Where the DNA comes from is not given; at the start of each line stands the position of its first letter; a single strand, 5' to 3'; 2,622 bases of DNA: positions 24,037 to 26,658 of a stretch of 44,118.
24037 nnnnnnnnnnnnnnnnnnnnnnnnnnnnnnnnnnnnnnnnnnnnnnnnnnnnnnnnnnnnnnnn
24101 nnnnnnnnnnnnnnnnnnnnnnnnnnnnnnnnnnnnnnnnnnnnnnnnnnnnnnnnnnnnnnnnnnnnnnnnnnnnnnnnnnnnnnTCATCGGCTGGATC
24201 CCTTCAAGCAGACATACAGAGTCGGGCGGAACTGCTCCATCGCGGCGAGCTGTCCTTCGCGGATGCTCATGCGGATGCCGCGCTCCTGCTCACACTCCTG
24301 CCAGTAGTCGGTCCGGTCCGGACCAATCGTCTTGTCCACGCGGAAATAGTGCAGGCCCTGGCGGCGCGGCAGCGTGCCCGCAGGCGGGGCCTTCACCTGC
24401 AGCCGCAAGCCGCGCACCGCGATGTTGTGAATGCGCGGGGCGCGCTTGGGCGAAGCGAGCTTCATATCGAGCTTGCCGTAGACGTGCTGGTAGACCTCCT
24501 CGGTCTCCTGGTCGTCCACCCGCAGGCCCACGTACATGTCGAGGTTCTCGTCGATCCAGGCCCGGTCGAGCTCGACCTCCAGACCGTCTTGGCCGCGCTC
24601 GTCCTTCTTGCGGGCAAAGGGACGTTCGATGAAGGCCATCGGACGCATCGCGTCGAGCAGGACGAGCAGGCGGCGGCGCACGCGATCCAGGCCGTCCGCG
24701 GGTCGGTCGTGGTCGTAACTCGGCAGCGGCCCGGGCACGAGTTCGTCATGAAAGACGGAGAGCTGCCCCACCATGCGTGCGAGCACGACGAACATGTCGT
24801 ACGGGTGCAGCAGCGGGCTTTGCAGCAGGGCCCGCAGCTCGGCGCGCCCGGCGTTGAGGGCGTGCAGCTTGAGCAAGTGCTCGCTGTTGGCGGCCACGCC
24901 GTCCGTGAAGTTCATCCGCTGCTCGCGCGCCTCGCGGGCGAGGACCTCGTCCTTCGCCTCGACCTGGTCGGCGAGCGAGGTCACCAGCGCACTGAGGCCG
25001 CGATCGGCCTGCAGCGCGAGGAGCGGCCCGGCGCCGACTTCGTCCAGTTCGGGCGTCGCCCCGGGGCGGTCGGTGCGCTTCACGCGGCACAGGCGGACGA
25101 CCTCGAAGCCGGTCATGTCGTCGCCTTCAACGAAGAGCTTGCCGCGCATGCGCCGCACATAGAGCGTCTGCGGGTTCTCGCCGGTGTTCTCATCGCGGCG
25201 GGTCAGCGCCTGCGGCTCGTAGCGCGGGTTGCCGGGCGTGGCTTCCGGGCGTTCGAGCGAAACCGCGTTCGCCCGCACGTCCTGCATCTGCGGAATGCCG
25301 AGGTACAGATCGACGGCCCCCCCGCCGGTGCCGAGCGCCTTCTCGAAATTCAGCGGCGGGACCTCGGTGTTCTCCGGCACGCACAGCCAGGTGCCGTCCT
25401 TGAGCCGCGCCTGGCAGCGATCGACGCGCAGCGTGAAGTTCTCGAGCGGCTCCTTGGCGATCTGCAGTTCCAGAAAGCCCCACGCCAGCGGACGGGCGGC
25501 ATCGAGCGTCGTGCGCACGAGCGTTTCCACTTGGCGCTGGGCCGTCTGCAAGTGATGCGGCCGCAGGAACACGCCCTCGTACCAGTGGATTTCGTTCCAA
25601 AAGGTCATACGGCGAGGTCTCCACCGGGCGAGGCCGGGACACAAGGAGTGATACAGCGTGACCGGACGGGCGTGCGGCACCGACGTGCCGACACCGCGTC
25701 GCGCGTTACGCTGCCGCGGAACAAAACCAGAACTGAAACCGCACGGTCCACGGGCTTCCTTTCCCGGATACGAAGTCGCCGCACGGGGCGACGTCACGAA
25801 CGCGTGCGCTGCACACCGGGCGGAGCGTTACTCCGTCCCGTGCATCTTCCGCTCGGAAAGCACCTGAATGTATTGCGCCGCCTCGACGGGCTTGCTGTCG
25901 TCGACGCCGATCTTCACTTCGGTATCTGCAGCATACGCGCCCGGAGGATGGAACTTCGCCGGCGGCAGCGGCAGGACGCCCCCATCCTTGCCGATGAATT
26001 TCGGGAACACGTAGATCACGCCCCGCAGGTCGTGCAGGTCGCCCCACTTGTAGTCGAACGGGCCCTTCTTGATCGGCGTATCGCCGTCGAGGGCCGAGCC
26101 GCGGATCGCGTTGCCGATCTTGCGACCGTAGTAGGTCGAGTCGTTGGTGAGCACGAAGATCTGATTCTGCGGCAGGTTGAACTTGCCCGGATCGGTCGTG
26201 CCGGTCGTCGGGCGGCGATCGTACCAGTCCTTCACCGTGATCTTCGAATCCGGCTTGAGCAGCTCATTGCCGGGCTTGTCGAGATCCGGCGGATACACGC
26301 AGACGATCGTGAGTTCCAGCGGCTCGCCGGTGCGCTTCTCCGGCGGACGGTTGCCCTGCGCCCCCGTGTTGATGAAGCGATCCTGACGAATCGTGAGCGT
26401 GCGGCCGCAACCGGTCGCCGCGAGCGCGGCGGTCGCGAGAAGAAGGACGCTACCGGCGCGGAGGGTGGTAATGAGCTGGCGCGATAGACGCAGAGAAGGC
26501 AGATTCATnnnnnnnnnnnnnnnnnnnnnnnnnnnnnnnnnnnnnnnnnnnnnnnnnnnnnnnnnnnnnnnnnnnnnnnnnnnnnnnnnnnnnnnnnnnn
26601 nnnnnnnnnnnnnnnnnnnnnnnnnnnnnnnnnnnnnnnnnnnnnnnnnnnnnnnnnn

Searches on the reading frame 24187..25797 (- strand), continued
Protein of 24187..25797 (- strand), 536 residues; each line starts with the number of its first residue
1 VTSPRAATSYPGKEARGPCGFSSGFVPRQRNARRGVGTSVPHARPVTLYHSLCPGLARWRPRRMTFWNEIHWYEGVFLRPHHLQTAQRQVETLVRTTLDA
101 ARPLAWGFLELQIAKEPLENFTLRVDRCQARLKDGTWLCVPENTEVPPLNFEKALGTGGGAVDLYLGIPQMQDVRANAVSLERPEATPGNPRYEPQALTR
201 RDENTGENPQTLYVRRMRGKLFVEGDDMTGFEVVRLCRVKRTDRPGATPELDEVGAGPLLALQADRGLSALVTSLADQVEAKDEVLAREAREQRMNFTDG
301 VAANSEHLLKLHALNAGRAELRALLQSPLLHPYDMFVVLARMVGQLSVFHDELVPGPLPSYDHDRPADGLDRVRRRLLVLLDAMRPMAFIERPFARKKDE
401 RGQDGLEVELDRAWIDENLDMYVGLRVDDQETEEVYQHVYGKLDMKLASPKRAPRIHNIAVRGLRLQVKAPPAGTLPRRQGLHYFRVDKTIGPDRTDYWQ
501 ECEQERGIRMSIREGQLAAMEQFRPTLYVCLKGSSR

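Call 68: find_homologous_proteins(query=window:24187-25611:-, max_evalue=1e-20)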
Query window:24187-25611:- (474 aa): 199 proteins with E <= 1e-20 among 8000 candidates; the best 120 are listed.
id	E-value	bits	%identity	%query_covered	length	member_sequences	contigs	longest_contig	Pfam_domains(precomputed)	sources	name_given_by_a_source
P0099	0.0e+0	1076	100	100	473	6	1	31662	PF05936.18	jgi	-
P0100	5.8e-269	911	82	100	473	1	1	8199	PF05936.18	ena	-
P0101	1.3e-265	900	81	100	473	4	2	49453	PF05936.18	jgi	-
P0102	1.2e-264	896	80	100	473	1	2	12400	PF05936.18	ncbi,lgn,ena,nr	ncbi:MAG: type VI secretion system baseplate subunit TssK [Phycisphaerae bacterium]|nr:type VI secre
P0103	5.3e-264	894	80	100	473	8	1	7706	PF05936.18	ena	-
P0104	2.0e-263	892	80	100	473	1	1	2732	PF05936.18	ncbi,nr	ncbi:MAG: type VI secretion system baseplate subunit TssK [Phycisphaerae bacterium]|nr:type VI secre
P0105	2.0e-262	889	81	100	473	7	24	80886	PF05936.18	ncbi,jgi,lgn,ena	jgi:type VI secretion system protein ImpJ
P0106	6.8e-260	881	79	100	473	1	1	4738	PF05936.18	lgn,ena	-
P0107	3.0e-259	879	80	100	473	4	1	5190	PF05936.18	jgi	jgi:type VI secretion system protein ImpJ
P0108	1.1e-258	877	80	100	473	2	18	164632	PF05936.18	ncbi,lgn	-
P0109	1.7e-257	873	79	100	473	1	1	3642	PF05936.18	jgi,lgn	jgi:type VI secretion system protein ImpJ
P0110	2.3e-257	872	79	100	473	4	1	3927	PF05936.18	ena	-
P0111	1.1e-254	864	79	100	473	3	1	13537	PF05936.18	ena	-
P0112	2.0e-253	860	78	100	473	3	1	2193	PF05936.18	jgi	jgi:type VI secretion system protein ImpJ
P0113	6.9e-252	854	76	100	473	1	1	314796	PF05936.18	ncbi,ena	-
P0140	2.4e-227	774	69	99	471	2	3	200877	PF05936.18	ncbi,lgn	-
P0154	6.0e-225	766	68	99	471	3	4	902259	PF05936.18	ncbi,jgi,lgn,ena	-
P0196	7.0e-219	746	69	97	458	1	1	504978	PF05936.18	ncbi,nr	ncbi:MAG: type VI secretion system baseplate subunit TssK [Phycisphaerae bacterium]|nr:type VI secre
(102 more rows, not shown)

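Call 69: find_encoding_contigs(protein=P0154, flank=8000, max_places=1)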
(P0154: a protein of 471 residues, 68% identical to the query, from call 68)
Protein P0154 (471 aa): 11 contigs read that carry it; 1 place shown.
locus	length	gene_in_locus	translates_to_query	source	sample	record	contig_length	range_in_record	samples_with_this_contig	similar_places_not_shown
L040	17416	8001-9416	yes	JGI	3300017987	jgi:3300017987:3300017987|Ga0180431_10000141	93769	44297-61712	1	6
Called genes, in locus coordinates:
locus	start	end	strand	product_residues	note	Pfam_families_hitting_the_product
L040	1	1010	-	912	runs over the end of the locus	PF02861:Clp_N, PF13191:AAA_16 (weak), PF23569:NBD_SMAX1 (weak), PF00004:AAA, PF17871:AAA_lid_9, PF07724:AAA_2, PF07728:AAA_5, PF10431:ClpB_D2-small, +2 more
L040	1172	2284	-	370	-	PF06996:T6SS_TssG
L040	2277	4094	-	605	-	PF05947:T6SS_TssF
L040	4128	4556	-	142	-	PF04965:GPW_gp25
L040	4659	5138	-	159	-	PF05638:T6SS_HCP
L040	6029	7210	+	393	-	-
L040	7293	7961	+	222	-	-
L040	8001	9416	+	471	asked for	PF05936:T6SS_VasE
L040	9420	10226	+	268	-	PF09850:DotU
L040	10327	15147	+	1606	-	PF14331:IcmF-related_N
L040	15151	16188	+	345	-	-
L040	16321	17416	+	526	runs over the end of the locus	PF06812:ImpA_N, PF16989:T6SS_VasJ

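Call 70: find_encoding_contigs(protein=P0196, flank=8000, max_places=1)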
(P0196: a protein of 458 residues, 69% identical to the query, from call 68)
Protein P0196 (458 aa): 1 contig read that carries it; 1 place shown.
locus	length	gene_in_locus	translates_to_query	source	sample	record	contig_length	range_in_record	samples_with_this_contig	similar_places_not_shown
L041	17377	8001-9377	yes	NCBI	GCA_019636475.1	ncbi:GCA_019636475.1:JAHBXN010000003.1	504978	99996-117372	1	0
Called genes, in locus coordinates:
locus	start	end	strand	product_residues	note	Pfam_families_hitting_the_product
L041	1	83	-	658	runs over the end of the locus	PF13432:TPR_16 (weak)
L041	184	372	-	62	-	-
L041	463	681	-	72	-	-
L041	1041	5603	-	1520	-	-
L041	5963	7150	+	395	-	-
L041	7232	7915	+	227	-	-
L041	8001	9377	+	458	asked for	PF05936:T6SS_VasE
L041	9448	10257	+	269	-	PF09850:DotU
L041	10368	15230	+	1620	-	PF14331:IcmF-related_N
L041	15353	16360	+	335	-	-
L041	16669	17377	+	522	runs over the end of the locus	PF06812:ImpA_N, PF16989:T6SS_VasJ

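Call 71: find_encoding_contigs(protein=P0140, flank=8000, max_places=1)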
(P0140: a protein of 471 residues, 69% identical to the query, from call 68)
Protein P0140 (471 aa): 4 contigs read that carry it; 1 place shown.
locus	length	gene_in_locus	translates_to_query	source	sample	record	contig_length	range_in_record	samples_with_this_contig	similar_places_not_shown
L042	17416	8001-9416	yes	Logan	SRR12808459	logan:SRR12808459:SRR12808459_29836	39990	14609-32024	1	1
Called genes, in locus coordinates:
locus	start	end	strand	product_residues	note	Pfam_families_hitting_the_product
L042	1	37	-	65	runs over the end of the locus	-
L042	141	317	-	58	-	-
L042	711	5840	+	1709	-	-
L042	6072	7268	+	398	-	-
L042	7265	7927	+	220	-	-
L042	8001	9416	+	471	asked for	PF05936:T6SS_VasE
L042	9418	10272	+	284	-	PF09850:DotU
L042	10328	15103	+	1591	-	PF14331:IcmF-related_N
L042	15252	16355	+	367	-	-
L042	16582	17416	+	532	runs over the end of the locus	PF06812:ImpA_N, PF16989:T6SS_VasJ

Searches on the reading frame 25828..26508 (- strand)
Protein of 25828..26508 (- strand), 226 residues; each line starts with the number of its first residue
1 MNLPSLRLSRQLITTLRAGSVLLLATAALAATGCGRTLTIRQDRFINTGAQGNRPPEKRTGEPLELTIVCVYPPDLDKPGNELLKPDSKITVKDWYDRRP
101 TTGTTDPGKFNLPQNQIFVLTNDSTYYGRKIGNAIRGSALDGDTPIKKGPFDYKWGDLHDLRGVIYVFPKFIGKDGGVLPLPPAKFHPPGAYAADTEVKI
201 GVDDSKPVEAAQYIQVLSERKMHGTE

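Call 6: search_protein_families(library=pfam, proteins=[window:25828-26508:-], max_evalue=0.01)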
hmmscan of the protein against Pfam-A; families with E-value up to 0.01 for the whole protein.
window:25828-26508:- (226 aa): 0 families

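Call 7: search_protein_families(library=ncbifam, proteins=[window:25828-26508:-], max_evalue=0.01)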
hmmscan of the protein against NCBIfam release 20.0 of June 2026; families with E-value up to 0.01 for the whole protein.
window:25828-26508:- (226 aa): 0 families

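Call 76: search_protein_families(library=pfam, alignment_id=A4, max_evalue=1)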
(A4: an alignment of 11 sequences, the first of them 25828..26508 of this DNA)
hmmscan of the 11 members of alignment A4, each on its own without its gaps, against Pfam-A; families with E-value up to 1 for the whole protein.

A. member 1, window:25828-26508:- (226 aa): 0 families

B. families by the number of members that match (of 11 scanned): 1 family
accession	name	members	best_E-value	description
PF19743.5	ASTN1_2_fn3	1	0.098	ASTN1/2 Fn3 domain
